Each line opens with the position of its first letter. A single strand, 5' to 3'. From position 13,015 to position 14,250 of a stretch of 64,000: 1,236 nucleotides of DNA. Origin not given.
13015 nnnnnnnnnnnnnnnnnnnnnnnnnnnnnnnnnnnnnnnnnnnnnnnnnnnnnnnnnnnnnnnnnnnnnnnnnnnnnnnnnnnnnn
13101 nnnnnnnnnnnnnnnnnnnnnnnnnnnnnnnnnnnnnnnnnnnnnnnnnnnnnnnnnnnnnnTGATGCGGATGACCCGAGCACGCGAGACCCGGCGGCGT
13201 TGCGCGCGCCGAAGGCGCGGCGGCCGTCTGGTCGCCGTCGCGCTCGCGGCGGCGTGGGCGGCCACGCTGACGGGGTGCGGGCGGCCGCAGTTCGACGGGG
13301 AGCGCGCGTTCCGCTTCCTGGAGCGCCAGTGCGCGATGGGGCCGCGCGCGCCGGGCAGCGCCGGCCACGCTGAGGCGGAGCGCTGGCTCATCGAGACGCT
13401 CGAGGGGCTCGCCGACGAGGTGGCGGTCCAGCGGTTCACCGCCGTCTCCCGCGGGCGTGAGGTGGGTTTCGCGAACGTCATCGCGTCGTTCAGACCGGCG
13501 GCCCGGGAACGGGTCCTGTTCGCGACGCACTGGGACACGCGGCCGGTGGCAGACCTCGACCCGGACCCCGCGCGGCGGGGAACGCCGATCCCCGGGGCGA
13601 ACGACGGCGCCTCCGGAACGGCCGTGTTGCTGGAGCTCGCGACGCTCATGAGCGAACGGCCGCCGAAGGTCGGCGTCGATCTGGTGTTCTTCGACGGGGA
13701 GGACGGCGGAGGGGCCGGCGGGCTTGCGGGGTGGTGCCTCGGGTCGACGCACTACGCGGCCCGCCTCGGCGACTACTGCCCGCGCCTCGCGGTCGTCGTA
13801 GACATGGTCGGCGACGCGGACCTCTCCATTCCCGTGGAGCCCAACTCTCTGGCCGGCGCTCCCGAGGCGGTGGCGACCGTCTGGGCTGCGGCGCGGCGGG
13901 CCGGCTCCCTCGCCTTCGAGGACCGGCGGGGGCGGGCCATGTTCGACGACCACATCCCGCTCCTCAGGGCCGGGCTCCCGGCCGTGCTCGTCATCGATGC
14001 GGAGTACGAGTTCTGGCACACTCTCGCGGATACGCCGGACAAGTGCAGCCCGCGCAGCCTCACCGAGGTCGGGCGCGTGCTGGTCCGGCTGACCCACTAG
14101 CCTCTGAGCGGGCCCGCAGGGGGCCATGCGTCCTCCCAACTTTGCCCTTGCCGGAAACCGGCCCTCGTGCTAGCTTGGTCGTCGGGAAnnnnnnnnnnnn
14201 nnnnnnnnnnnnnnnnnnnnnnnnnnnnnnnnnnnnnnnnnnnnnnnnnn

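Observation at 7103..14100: Giant SprA-like outer-membrane beta-barrel gene with its stop overlapping the start of a glutaminyl-cyclase lipoprotein gene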

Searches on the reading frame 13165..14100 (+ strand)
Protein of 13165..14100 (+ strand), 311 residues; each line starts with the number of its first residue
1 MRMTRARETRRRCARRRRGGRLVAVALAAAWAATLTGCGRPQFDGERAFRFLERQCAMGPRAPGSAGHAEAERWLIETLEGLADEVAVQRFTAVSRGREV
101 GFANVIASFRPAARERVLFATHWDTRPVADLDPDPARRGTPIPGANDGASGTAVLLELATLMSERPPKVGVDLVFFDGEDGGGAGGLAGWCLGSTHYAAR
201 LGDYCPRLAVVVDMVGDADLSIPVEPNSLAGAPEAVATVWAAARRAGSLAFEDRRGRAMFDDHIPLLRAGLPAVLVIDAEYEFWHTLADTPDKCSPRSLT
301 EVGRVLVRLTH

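Call 6: search_protein_families(library=pfam, proteins=[window:13165-14100:+], max_evalue=0.01)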
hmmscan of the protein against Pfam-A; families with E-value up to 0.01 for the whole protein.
window:13165-14100:+ (311 aa): 1 family
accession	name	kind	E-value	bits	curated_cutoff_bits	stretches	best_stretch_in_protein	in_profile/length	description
PF04389.22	Peptidase_M28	-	1.6e-29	103.5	21.3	1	104-308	1-191/193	Peptidase family M28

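Call 7: search_protein_families(library=ncbifam, proteins=[window:13165-14100:+], max_evalue=0.01)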
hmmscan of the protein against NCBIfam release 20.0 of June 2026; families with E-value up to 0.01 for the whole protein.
window:13165-14100:+ (311 aa): 2 families
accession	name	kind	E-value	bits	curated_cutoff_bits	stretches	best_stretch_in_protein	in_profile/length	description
TIGR01900.1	dapE-gram_pos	equivalog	1.1e-07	31.1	304.2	1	103-181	46-125/351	succinyl-diaminopimelate desuccinylase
NF007568.0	PRK10199.1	equivalog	1.8e-07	30.7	298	1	98-185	93-181/346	aminopeptidase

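Call 8: search_solved_structures(query=window:13165-14100:+, max_evalue=0.001, show_alignments=3)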
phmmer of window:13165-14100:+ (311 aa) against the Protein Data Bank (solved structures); distinct sequences matched with E-value up to 0.001: 43.
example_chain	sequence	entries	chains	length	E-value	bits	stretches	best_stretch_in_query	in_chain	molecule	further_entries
7d1b_A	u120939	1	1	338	4.2e-47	164.3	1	43-307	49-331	Leucine aminopeptidase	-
6qql_A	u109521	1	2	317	4.2e-46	161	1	43-308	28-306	Glutamine cyclotransferase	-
7cje_A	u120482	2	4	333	5e-46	160.7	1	43-308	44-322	Glutamine cyclotransferase-related protein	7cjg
4fuu_A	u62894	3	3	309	3.1e-45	158.1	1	40-308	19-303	Leucine aminopeptidase | Glutamine cyclotransferase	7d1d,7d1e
3gux_A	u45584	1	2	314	7.7e-45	156.8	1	40-307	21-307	putative Zn-dependent exopeptidase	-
3tc8_A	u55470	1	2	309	2.4e-43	151.9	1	40-307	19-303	Leucine aminopeptidase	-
6qro_A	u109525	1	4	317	6.6e-43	150.5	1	40-308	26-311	Glutamine cyclotransferase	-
7d18_A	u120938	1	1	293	3.4e-23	85.7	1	42-307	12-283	Peptidase M28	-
8xfv_X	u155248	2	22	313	9.9e-16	61.2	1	58-199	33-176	Glutaminyl-peptide cyclotransferase-like protein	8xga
3pb4_X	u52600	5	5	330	1.2e-15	61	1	43-199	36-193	Glutaminyl-peptide cyclotransferase-like protein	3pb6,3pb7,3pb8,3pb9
4f9v_A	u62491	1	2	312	7.8e-14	55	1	57-295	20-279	CG32412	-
7coz_A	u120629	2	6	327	8.8e-14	54.8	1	59-203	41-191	Glutaminyl-peptide cyclotransferase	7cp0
4yu9_A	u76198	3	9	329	9.1e-14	54.8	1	59-203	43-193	Glutaminyl-peptide cyclotransferase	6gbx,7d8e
2zep_A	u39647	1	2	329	1e-13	54.6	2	59-202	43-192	Glutaminyl-peptide cyclotransferase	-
9fxg_A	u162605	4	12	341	1.1e-13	54.6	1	59-203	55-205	Glutaminyl-peptide cyclotransferase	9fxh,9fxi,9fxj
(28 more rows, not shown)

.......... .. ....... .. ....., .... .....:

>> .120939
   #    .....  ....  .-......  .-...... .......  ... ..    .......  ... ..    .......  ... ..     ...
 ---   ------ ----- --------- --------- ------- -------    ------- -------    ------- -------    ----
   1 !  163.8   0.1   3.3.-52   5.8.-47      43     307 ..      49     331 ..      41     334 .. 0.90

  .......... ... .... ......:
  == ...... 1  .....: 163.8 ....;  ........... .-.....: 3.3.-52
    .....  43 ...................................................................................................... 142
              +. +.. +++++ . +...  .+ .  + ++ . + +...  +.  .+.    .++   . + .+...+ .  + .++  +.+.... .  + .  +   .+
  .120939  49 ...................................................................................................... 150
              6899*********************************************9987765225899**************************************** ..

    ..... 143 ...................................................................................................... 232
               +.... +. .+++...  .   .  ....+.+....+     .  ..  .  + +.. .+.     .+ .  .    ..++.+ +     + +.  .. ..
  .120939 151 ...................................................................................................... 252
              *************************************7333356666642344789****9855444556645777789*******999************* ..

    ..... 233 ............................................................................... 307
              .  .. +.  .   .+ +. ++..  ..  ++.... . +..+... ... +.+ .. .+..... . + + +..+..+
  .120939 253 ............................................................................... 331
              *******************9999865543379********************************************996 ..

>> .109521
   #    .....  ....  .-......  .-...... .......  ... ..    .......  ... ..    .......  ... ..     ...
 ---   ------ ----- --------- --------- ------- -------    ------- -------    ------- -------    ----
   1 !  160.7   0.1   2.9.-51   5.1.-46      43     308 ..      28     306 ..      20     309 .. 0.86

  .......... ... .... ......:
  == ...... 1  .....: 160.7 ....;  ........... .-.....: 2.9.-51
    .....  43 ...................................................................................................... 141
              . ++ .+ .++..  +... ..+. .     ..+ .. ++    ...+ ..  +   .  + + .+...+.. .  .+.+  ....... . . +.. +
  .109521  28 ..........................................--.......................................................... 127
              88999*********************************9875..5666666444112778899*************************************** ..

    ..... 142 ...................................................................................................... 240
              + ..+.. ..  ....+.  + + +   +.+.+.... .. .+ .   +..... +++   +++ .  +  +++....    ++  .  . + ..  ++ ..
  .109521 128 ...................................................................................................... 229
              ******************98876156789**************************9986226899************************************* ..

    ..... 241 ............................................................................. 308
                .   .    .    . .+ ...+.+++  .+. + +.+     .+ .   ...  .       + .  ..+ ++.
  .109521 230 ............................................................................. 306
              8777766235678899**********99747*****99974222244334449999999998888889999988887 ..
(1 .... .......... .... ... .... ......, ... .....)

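Call 16: find_homologous_proteins(query=window:13165-14100:+, max_evalue=1e-10)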
Query window:13165-14100:+ (311 aa): 3651 proteins with E <= 1e-10 among 8000 candidates; the best 120 are listed.
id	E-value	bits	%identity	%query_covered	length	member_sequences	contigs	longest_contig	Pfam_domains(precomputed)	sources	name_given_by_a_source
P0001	4.4e-202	688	100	99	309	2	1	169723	PF04389.23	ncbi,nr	ncbi:MAG: M28 family peptidase [Candidatus Eisenbacteria bacterium]|nr:M28 family peptidase [Candida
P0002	1.4e-149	516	82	88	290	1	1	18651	PF04389.23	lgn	-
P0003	2.5e-149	515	79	94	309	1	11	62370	PF04389.23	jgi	jgi:hypothetical protein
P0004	1.1e-146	506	80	90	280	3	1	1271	PF04389.23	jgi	jgi:hypothetical protein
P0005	3.7e-145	501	74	100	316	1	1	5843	PF04389.23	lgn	-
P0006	7.2e-145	500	77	95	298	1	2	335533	PF04389.23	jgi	jgi:glutaminyl-peptide cyclotransferase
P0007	2.6e-143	495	76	94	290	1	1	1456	PF04389.23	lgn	-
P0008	2.6e-143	495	77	94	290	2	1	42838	PF04389.23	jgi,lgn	jgi:Zn-dependent M28 family amino/carboxypeptidase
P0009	4.7e-140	484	77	88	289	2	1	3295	PF04389.23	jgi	-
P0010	1.9e-129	450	79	82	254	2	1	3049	PF04389.23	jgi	jgi:Zn-dependent M28 family amino/carboxypeptidase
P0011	6.3e-127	441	69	88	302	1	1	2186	PF04389.23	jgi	-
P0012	1.1e-126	441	67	96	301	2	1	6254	PF04389.23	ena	-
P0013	4.0e-123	429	65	93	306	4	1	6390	PF04389.23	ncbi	-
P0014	1.4e-122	427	65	96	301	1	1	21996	PF04389.23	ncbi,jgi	-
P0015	6.7e-122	425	64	95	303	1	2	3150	PF04389.23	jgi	jgi:glutaminyl-peptide cyclotransferase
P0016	1.0e-121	424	63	97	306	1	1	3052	PF04389.23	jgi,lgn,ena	-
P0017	2.6e-121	423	62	95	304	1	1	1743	PF04389.23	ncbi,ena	-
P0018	4.6e-121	422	64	96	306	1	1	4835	PF04389.23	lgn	-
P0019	5.3e-121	422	65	90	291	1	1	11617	PF04389.23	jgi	jgi:Zn-dependent M28 family amino/carboxypeptidase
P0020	1.1e-120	421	65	94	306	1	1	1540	PF04389.23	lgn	-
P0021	3.8e-120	419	67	88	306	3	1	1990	PF04389.23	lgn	-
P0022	4.8e-120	419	66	88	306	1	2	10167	PF04389.23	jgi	jgi:glutaminyl-peptide cyclotransferase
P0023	4.8e-120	419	62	99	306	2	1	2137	PF04389.23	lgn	-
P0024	5.8e-119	415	65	89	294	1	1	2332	PF04389.23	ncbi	-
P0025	8.4e-119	415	62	95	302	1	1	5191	PF04389.23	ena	-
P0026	1.2e-118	414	65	88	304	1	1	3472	PF04389.23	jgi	jgi:glutaminyl-peptide cyclotransferase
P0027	2.2e-118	413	66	88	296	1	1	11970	PF04389.23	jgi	jgi:hypothetical protein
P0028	7.6e-118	412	64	95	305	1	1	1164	PF04389.23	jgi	jgi:glutaminyl-peptide cyclotransferase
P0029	1.3e-117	411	62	97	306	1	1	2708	PF04389.23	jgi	jgi:glutaminyl-peptide cyclotransferase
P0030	2.3e-117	410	65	90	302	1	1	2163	PF04389.23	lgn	-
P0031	4.9e-117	409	63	95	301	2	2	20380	PF04389.23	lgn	-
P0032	9.4e-117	408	66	89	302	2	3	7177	PF04389.23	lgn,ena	-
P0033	1.6e-116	407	63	89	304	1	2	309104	PF04389.23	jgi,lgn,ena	-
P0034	4.6e-116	406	62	94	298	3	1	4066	PF04389.23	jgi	-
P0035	1.6e-115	404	62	96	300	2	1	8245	PF04389.23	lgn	-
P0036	1.8e-115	404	62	95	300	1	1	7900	PF04389.23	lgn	-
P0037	2.1e-115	403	66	88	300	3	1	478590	PF04389.23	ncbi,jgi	jgi:hypothetical protein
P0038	3.0e-115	403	62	95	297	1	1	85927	PF04389.23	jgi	-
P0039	8.0e-115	402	65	87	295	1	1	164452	PF04389.23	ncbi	ncbi:MAG: M28 family peptidase [Candidatus Eisenbacteria bacterium]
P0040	9.0e-115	401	61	95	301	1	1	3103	PF04389.23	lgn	-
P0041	1.1e-114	401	64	89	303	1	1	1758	PF01546.34,PF04389.23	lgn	-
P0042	1.6e-114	401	63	94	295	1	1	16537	PF04389.23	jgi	jgi:hypothetical protein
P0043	2.0e-114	400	64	90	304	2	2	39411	PF01546.34,PF04389.23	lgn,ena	-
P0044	2.0e-114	400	61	96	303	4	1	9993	PF04389.23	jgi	-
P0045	2.1e-114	400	65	89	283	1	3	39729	PF04389.23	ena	-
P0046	2.2e-114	400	62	96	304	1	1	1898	PF04389.23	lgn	-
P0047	2.5e-114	400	64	88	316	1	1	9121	PF04389.23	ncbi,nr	ncbi:MAG: M28 family peptidase [Candidatus Eisenbacteria bacterium]|nr:M28 family peptidase [Candida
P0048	2.8e-114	400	64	90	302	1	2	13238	PF04389.23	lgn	-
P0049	3.0e-114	400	61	100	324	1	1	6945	PF04389.23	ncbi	-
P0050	8.6e-114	398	62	89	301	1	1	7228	PF04389.23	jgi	jgi:glutaminyl-peptide cyclotransferase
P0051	1.8e-113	397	62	88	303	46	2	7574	PF04389.23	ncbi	-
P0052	2.0e-113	397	61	99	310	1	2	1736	PF04389.23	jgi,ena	-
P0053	2.2e-113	397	64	88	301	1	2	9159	PF04389.23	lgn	-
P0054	3.7e-113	396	61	95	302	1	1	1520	PF04389.23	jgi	jgi:glutaminyl-peptide cyclotransferase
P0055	7.1e-113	395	63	88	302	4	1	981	PF04389.23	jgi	jgi:hypothetical protein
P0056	8.3e-113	395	61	95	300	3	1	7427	PF04389.23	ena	-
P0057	8.3e-113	395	62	87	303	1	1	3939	PF04389.23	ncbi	-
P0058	8.8e-113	395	62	88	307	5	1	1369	PF04389.23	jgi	jgi:glutaminyl-peptide cyclotransferase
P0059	8.8e-113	395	60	96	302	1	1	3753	PF04389.23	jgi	jgi:Zn-dependent M28 family amino/carboxypeptidase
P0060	9.2e-113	395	60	95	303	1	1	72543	PF04389.23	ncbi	ncbi:MAG: M28 family peptidase [Candidatus Eisenbacteria bacterium]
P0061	1.1e-112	395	59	97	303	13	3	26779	PF04389.23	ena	-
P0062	4.1e-112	393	60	90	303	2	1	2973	PF04389.23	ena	-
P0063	4.4e-112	393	61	88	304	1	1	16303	PF04389.23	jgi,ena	-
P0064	4.7e-112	392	63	88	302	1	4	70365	PF04389.23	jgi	jgi:glutaminyl-peptide cyclotransferase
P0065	4.8e-112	392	63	88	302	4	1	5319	PF04389.23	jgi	jgi:glutaminyl-peptide cyclotransferase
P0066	5.2e-112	392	64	88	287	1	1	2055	PF04389.23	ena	-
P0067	6.4e-112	392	62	88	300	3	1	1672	PF04389.23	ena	-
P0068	8.1e-112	392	64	93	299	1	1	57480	PF04389.23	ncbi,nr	ncbi:MAG: M28 family peptidase [Candidatus Eisenbacteria bacterium]|nr:M28 family peptidase [Candida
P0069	1.1e-111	391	59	94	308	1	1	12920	PF04389.23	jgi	jgi:Zn-dependent M28 family amino/carboxypeptidase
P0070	1.1e-111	391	61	93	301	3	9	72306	PF04389.23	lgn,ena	-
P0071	1.1e-111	391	62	95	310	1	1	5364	PF04389.23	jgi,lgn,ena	-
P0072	1.5e-111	391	62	88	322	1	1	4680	PF04389.23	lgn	-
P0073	1.5e-111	391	58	99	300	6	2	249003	PF04389.23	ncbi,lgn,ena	-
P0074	3.7e-111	390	62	89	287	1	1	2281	PF04389.23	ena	-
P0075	1.3e-110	388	63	90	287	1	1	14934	PF04389.23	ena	-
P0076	3.6e-110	386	61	87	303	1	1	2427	PF04389.23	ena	-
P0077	5.1e-110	386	61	93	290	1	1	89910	PF04389.23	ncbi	-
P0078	8.3e-110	385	60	92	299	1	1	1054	PF04389.23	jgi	jgi:glutaminyl-peptide cyclotransferase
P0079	3.1e-109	383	61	87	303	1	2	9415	PF04389.23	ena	-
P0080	4.0e-109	383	60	92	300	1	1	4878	PF04389.23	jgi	jgi:glutaminyl-peptide cyclotransferase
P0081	1.2e-108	381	59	97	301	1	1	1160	PF04389.23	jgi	jgi:glutaminyl-peptide cyclotransferase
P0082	1.8e-108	381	59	93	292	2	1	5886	PF04389.23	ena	-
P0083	2.0e-108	381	61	88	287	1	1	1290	PF04389.23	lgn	-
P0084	2.0e-108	381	60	93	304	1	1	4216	PF01546.34,PF04389.23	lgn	-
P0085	2.1e-108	381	59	92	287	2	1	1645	PF04389.23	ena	-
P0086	2.3e-108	380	62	89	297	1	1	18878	PF04389.23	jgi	jgi:hypothetical protein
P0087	6.3e-108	379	61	94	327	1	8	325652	PF04389.23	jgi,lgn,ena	-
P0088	6.1e-107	376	60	89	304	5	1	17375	PF04389.23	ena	-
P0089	1.1e-106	375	61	90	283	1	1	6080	PF04389.23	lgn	-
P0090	2.9e-106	373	60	88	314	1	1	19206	PF04389.23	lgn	-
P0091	6.6e-106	372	60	89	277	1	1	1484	PF04389.23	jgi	jgi:Zn-dependent M28 family amino/carboxypeptidase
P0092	3.3e-105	370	60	90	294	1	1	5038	PF04389.23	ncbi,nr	ncbi:MAG: M28 family peptidase [Candidatus Eisenbacteria bacterium]|nr:M28 family peptidase [Candida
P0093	2.5e-104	367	60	89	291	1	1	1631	PF04389.23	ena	-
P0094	7.6e-98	346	65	77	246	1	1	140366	PF04389.23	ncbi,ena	-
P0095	2.3e-96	341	65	77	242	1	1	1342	PF04389.23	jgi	jgi:Zn-dependent M28 family amino/carboxypeptidase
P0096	9.1e-96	339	69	73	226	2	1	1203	PF04389.23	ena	-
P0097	3.0e-94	334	63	77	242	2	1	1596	PF04389.23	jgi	jgi:Zn-dependent M28 family amino/carboxypeptidase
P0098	3.1e-94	334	63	77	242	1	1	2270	PF04389.23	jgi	jgi:Zn-dependent M28 family amino/carboxypeptidase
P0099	3.7e-93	330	63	77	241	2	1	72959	PF04389.23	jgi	jgi:Zn-dependent M28 family amino/carboxypeptidase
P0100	7.2e-90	320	49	93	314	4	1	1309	PF04389.23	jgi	jgi:glutaminyl-peptide cyclotransferase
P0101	2.0e-88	315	55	88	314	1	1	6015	PF04389.23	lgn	-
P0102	2.7e-88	314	55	86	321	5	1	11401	PF04389.23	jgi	jgi:hypothetical protein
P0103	1.3e-87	312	54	86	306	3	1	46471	PF04389.23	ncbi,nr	ncbi:MAG: M28 family peptidase [bacterium]|nr:M28 family peptidase [bacterium]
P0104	2.9e-87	311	51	90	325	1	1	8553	PF04389.23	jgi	jgi:hypothetical protein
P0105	3.2e-87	311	50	97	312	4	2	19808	PF04389.23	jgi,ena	-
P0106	8.7e-87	309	51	92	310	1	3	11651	PF04389.23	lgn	-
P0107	1.3e-86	309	51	90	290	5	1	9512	PF04389.23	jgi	-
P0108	1.3e-86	309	53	87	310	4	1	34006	PF04389.23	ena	-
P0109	1.4e-86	309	52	92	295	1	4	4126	PF04389.23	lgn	-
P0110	2.1e-86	308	53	89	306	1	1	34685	PF04389.23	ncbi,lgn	-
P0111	3.8e-86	307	51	87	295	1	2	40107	PF04389.23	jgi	jgi:glutaminyl-peptide cyclotransferase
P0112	3.8e-86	307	58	77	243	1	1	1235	PF04389.23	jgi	jgi:Zn-dependent M28 family amino/carboxypeptidase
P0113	4.5e-86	307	52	92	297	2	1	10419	PF04389.23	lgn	-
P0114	4.8e-86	307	53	87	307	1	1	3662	PF01546.34,PF04389.23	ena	-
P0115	1.6e-85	305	51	94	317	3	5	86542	PF04389.23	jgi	-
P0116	4.7e-85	304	53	86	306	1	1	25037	PF04389.23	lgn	-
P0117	6.9e-85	303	50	97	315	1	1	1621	PF04389.23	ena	-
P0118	7.4e-85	303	52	90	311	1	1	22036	PF04389.23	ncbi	-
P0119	7.5e-85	303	49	90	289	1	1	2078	PF04389.23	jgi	jgi:glutaminyl-peptide cyclotransferase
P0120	8.6e-85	303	55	85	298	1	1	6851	PF04389.23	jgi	-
